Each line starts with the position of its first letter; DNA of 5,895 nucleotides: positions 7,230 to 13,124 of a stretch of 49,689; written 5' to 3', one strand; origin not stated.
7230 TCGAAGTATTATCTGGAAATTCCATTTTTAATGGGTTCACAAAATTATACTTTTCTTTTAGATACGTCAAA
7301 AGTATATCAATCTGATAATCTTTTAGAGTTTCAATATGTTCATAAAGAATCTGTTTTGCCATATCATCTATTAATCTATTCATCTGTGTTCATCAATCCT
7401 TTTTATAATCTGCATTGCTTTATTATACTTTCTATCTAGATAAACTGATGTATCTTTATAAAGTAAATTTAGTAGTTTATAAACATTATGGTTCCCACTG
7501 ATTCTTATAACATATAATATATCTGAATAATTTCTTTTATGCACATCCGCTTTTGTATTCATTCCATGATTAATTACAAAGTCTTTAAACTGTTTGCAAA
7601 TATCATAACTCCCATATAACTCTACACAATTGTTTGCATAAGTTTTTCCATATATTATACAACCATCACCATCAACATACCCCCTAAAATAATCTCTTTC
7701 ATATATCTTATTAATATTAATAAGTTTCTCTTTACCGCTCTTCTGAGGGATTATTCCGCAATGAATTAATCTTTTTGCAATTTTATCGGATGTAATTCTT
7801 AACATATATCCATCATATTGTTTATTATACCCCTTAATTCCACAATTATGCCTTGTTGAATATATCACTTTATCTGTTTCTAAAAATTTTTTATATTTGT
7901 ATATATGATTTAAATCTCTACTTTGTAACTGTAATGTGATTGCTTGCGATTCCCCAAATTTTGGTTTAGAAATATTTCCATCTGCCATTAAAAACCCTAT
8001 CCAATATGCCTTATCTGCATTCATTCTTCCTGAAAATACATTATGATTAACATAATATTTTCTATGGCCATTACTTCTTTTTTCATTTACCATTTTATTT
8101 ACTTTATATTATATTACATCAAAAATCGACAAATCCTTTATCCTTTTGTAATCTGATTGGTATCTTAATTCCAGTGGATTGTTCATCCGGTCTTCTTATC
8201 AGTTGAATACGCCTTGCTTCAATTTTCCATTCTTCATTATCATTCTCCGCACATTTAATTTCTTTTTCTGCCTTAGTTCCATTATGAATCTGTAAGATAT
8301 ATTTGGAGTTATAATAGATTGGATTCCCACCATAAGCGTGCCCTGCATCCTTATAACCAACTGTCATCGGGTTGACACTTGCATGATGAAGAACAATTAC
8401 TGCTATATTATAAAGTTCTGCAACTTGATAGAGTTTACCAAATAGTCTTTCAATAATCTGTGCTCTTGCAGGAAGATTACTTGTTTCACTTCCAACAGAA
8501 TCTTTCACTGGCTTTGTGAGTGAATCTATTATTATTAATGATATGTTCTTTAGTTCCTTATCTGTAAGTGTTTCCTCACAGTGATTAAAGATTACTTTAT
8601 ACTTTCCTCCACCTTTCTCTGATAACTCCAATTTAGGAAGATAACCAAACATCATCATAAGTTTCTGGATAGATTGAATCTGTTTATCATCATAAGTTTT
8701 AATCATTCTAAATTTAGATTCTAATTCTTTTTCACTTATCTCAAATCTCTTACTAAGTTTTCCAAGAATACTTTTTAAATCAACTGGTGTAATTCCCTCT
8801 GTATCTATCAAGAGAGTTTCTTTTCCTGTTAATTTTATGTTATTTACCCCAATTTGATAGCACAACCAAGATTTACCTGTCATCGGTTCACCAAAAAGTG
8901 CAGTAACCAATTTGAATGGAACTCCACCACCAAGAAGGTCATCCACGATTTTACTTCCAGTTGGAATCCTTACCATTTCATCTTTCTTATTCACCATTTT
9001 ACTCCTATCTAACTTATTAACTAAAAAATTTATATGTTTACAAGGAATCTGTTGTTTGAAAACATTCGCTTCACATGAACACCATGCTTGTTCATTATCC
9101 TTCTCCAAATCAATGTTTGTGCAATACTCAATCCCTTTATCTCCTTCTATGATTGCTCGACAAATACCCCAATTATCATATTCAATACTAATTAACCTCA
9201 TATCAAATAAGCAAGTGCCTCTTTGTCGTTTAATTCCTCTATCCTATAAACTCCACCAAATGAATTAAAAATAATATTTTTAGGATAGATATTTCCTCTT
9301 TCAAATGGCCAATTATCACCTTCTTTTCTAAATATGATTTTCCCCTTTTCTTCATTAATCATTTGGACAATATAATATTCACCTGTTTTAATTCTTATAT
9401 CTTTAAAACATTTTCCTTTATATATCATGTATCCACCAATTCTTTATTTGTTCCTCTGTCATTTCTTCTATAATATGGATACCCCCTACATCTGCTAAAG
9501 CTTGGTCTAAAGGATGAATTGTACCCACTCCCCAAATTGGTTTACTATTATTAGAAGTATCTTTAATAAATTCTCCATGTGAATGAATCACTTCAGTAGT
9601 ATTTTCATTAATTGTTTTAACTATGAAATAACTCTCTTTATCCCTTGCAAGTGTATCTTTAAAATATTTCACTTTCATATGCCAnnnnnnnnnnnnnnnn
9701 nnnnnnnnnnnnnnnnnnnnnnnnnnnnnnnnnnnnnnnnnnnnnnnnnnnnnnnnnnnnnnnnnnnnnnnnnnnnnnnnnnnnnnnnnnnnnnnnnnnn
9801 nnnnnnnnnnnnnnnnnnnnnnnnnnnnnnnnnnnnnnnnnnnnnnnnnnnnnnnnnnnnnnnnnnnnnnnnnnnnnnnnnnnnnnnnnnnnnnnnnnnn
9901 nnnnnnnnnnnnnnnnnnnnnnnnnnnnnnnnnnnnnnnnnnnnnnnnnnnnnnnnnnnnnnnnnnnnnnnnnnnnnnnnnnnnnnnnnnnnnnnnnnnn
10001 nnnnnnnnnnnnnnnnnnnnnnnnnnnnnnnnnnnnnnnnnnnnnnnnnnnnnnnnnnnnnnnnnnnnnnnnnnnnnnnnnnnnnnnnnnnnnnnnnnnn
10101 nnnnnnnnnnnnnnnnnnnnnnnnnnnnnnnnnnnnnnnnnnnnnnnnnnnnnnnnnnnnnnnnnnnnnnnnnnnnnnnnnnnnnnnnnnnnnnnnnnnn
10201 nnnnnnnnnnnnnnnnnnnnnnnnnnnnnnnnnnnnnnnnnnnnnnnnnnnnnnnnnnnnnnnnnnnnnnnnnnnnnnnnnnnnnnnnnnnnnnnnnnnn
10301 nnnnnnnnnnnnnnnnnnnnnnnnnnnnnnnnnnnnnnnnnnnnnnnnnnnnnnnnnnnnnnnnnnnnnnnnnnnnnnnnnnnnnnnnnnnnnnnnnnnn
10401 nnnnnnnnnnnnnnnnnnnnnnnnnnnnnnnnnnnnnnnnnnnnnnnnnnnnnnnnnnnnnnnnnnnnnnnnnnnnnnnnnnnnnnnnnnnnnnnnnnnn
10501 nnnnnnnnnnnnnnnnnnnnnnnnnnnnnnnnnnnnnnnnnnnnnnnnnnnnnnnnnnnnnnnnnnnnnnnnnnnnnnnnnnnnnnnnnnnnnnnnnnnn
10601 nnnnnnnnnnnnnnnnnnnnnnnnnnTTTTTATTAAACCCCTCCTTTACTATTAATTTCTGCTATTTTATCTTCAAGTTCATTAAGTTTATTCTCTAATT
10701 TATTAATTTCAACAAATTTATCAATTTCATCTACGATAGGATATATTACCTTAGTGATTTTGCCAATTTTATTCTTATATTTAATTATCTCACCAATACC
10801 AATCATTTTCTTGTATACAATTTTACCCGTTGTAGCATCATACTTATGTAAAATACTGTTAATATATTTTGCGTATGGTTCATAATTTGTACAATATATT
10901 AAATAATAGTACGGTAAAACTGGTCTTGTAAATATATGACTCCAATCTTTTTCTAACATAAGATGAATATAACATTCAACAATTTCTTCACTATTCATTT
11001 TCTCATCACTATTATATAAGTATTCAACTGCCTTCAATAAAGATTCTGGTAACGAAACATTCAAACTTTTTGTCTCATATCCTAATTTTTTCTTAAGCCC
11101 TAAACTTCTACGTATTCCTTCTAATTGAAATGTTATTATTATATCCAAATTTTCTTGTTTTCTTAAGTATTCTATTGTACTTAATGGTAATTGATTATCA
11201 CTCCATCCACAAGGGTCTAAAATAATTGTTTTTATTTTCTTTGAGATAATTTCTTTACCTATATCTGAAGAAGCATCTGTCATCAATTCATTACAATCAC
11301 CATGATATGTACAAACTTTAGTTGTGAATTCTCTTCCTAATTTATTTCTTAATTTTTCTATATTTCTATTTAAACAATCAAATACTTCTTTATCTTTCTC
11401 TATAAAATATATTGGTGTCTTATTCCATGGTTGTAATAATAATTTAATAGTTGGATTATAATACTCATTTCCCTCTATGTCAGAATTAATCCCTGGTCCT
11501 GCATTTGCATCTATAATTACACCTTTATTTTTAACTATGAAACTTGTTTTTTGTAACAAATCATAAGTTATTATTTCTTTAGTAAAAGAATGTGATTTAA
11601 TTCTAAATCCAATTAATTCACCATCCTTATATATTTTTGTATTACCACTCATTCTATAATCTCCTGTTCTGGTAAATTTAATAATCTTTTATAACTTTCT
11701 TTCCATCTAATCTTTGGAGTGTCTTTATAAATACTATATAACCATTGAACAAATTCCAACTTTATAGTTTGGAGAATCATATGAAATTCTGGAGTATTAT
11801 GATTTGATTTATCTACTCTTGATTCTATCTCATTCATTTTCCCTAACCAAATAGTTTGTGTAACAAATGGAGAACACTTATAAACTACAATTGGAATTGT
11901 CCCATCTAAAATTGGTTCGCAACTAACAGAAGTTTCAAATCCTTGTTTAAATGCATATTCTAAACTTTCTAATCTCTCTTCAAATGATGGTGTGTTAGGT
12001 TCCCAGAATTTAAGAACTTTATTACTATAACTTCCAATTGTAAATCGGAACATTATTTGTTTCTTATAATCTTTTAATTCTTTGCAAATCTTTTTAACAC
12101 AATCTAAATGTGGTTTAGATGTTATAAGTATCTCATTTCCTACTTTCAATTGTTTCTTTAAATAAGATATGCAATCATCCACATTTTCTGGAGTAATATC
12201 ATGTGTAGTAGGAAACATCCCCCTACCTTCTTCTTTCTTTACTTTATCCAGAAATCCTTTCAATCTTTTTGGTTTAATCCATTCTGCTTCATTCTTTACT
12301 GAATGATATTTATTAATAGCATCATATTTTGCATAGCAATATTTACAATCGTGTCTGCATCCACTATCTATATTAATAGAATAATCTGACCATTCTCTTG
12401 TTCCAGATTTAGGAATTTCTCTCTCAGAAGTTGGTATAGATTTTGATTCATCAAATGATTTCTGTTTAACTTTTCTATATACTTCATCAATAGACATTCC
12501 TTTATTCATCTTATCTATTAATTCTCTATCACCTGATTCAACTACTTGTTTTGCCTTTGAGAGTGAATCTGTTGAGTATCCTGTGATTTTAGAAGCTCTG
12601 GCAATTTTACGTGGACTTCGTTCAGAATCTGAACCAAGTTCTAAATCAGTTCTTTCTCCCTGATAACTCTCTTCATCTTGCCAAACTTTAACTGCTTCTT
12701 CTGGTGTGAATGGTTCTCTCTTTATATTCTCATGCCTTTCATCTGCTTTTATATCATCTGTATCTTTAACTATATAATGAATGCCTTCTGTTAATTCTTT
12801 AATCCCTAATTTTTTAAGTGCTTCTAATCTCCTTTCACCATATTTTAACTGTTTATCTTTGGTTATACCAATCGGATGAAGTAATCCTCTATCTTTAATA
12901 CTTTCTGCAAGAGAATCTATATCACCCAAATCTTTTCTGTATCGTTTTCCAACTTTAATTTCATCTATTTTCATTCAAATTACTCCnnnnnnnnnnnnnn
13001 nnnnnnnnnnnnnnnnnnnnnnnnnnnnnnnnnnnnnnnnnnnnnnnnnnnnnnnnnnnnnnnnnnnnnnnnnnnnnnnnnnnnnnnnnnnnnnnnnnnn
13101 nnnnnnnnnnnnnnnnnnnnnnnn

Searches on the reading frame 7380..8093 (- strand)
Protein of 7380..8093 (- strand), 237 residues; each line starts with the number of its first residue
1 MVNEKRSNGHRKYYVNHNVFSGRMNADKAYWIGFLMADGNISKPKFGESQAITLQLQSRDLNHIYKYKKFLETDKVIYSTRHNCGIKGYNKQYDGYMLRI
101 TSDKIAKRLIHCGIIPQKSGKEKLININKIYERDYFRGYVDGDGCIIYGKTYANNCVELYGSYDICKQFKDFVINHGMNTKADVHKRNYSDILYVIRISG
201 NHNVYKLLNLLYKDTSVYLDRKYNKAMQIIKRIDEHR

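Call 15: search_protein_families(library=pfam, proteins=[window:7380-8093:-], max_evalue=0.001)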
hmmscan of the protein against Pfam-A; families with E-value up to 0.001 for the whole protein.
window:7380-8093:- (237 aa): 1 family
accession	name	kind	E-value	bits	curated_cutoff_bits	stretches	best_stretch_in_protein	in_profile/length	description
PF14528.11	LAGLIDADG_3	-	5.3e-09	36.7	22.5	1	132-209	3-79/82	LAGLIDADG-like domain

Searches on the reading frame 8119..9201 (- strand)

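Call 15: search_protein_families(library=pfam, proteins=[window:8119-9201:-], max_evalue=0.001)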
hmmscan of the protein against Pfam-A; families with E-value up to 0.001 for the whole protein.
window:8119-9201:- (360 aa): 4 families
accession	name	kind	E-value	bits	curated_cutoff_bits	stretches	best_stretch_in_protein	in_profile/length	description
PF08423.17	Rad51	-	2.8e-17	63.3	22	2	73-180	2-112/244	Rad51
PF13481.12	AAA_25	-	1.2e-08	35.3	27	1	84-276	20-192/195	AAA domain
PF06745.19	ATPase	-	1.6e-06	28.1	26.6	1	79-179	1-98/231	KaiC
PF04434.22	SWIM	-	2.7e-05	24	19.6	1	26-57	1-30/38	SWIM zinc finger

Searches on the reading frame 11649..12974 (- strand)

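Call 15: search_protein_families(library=pfam, proteins=[window:11649-12974:-], max_evalue=0.001)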
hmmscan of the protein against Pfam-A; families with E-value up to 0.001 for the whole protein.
window:11649-12974:- (441 aa): 3 families
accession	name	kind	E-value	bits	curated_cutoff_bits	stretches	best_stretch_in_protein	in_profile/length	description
PF04055.27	Radical_SAM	-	3.9e-12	47.1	29.5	1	201-349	2-144/166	Radical SAM superfamily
PF20903.3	SPL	-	9.5e-06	25.2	27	1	196-355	77-233/338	Spore photoproduct lyase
PF02195.25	ParB_N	-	6.5e-05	23.3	26.3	1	12-77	20-85/95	ParB N-terminal domain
